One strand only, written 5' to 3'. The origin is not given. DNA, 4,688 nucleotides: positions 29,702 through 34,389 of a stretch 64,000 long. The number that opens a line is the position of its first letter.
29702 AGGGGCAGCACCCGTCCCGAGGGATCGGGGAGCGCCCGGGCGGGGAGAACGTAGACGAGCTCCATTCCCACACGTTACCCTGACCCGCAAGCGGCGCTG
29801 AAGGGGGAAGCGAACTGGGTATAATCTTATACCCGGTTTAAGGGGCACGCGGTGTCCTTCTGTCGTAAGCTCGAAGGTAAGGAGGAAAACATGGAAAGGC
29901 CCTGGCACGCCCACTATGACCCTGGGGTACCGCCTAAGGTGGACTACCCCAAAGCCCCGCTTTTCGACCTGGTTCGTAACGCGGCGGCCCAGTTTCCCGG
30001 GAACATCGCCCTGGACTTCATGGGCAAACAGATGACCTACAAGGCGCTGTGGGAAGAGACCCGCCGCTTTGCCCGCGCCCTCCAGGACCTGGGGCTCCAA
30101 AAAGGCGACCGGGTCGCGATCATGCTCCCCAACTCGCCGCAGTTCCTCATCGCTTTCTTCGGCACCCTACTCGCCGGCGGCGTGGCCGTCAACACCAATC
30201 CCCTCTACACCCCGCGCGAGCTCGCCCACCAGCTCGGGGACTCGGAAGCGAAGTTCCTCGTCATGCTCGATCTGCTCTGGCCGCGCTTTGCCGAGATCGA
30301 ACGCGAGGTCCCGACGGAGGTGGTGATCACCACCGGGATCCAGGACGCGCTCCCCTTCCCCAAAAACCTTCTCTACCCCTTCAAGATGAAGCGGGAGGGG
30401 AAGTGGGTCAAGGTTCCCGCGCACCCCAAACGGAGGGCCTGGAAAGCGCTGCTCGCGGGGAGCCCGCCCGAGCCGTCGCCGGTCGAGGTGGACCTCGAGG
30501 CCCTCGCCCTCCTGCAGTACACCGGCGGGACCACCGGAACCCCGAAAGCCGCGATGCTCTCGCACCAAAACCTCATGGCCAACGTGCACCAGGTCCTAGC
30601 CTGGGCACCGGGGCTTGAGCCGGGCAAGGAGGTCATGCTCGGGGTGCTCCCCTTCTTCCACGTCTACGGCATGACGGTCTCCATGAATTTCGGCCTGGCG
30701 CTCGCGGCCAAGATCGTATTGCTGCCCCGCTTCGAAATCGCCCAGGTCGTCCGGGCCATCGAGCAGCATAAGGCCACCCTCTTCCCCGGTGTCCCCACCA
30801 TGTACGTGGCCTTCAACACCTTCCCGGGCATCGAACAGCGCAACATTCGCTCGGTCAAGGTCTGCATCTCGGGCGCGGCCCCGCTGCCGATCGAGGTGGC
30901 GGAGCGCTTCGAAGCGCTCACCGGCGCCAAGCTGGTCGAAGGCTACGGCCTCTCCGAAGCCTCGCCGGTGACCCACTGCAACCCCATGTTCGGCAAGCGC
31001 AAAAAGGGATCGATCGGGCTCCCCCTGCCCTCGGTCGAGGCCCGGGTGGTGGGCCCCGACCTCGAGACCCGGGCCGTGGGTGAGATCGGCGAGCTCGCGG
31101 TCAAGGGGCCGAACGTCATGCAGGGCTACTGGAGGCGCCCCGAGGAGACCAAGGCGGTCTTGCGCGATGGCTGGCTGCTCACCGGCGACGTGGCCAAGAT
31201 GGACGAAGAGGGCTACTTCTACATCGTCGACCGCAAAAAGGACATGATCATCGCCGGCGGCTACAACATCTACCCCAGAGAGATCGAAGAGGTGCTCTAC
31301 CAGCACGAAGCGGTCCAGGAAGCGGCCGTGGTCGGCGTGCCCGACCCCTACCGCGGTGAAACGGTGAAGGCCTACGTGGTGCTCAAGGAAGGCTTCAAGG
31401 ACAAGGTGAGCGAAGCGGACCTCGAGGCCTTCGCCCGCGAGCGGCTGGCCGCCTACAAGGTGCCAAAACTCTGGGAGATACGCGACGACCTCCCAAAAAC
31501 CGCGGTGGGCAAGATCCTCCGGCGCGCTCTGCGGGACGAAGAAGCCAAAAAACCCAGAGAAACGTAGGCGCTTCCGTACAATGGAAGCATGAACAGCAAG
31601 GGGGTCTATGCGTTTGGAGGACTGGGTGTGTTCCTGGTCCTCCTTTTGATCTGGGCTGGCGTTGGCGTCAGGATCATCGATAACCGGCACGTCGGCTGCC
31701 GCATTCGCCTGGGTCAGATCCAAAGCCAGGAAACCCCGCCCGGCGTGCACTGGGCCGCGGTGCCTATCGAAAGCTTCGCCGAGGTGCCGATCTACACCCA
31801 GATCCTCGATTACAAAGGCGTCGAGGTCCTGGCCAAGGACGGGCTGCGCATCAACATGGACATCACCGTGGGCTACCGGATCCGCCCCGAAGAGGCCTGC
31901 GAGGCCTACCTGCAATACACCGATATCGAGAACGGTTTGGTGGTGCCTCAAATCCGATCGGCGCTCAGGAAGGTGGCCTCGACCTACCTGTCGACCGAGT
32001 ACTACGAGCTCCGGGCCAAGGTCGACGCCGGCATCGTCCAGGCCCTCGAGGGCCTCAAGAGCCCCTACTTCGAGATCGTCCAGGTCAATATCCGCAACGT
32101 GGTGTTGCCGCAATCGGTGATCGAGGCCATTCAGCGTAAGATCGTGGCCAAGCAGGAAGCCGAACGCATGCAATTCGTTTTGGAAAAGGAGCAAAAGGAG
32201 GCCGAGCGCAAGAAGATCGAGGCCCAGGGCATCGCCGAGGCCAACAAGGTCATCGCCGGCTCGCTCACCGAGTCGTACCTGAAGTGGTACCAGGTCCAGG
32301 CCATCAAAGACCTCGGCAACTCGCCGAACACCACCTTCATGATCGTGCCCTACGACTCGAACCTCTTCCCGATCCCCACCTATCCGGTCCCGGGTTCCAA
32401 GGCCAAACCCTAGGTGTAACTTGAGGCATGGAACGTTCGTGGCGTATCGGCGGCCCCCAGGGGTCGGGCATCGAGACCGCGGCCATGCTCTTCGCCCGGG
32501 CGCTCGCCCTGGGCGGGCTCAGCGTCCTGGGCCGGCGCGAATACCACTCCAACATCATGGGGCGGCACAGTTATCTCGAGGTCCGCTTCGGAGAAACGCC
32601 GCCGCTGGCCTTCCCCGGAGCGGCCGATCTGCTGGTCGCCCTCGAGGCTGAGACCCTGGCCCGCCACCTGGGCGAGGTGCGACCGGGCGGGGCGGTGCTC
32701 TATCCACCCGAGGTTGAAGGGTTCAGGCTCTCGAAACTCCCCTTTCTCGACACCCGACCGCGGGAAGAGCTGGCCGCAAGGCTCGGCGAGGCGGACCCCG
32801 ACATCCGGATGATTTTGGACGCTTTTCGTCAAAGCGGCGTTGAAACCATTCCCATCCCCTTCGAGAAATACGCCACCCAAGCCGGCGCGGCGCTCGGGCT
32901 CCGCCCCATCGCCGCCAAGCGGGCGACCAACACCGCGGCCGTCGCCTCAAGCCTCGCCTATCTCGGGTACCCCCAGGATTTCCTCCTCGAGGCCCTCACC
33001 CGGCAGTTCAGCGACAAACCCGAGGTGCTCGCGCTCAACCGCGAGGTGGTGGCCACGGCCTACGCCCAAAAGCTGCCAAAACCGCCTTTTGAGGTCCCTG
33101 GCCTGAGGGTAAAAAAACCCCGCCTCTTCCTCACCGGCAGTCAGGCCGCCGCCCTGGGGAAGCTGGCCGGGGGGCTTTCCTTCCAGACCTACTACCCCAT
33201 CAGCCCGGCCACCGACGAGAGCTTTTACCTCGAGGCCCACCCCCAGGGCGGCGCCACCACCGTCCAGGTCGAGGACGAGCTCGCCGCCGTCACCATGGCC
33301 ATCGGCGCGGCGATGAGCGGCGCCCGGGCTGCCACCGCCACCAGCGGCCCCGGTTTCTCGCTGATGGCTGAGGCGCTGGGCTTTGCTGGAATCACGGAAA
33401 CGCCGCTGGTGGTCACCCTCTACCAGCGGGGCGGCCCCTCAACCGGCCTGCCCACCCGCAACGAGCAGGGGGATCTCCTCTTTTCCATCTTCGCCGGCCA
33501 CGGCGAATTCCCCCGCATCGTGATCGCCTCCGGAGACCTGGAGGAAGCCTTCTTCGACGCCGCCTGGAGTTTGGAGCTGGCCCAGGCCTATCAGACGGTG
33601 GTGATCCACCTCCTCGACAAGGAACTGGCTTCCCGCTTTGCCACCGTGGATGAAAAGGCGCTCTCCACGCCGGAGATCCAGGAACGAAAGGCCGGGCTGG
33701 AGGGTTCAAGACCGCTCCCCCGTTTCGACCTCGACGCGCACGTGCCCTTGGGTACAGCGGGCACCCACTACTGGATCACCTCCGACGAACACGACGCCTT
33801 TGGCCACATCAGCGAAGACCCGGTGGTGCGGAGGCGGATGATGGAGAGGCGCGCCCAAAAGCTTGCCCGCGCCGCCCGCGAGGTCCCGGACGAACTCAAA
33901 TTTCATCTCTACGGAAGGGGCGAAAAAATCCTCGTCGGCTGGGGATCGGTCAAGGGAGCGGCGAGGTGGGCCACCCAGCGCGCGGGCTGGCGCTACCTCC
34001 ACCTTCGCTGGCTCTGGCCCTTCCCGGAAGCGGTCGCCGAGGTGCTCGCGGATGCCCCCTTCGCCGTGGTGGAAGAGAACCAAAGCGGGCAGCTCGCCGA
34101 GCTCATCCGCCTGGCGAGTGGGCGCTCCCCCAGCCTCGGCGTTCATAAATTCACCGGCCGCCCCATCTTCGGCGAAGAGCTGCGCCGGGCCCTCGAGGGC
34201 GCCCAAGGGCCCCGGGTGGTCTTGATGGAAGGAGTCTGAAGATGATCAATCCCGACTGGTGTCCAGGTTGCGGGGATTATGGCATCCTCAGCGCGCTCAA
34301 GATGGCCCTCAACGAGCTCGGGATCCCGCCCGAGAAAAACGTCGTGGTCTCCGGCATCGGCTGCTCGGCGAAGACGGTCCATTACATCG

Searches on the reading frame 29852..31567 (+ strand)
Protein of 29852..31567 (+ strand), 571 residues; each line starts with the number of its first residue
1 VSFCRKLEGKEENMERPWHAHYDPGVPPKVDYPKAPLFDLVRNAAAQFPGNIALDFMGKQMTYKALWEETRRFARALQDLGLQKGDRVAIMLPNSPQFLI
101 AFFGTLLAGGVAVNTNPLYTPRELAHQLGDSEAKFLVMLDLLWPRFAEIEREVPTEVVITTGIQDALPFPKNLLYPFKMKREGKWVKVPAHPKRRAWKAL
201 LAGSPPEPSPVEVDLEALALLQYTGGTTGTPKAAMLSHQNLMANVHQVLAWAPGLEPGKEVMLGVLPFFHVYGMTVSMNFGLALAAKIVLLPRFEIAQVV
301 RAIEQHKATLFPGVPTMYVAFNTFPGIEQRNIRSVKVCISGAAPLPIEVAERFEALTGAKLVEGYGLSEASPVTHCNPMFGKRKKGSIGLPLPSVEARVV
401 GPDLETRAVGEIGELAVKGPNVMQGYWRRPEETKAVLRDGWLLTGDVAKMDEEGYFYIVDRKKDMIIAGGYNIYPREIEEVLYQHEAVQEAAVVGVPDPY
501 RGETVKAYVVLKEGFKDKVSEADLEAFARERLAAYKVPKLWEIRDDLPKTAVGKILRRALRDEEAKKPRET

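Call 89: search_protein_families(library=pfam, proteins=[window:29852-31567:+], max_evalue=1e-8)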
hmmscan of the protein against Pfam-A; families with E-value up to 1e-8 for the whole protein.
window:29852-31567:+ (571 aa): 2 families
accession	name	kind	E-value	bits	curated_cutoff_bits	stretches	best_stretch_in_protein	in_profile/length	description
PF00501.34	AMP-binding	-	1.1e-99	334.3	29.9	1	42-427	2-384/384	AMP-binding enzyme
PF13193.12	AMP-binding_C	-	1.2e-23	84.2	24.5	1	477-554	1-76/76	AMP-binding enzyme C-terminal domain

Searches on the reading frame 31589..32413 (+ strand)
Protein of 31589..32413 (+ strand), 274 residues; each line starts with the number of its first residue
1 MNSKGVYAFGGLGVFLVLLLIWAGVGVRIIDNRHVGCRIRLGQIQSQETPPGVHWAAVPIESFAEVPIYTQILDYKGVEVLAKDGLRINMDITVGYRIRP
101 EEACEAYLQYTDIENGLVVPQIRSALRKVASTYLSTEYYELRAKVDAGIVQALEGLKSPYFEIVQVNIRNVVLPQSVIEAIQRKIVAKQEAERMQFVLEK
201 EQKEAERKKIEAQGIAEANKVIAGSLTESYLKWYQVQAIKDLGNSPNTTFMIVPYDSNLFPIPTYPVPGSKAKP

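Call 89: search_protein_families(library=pfam, proteins=[window:31589-32413:+], max_evalue=1e-8)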
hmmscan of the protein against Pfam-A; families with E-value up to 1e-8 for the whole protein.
window:31589-32413:+ (274 aa): 1 family
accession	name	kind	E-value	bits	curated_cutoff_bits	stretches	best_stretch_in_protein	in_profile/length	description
PF01145.31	Band_7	-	2.1e-30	106.5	23.6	1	29-205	2-172/176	SPFH domain / Band 7 family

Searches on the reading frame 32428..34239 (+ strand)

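Call 66: search_protein_families(library=pfam, proteins=[window:32428-34239:+], max_evalue=0.00001)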
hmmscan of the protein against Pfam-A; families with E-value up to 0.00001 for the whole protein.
window:32428-34239:+ (603 aa): 2 families
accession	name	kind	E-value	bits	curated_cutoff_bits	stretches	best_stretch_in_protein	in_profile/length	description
PF01855.24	POR_N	-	2e-50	172.2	27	1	244-471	2-228/231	Pyruvate flavodoxin/ferredoxin oxidoreductase, thiamine diP-bdg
PF01558.24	POR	-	2.1e-31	109.8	27.4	1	12-212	2-172/173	Pyruvate ferredoxin/flavodoxin oxidoreductase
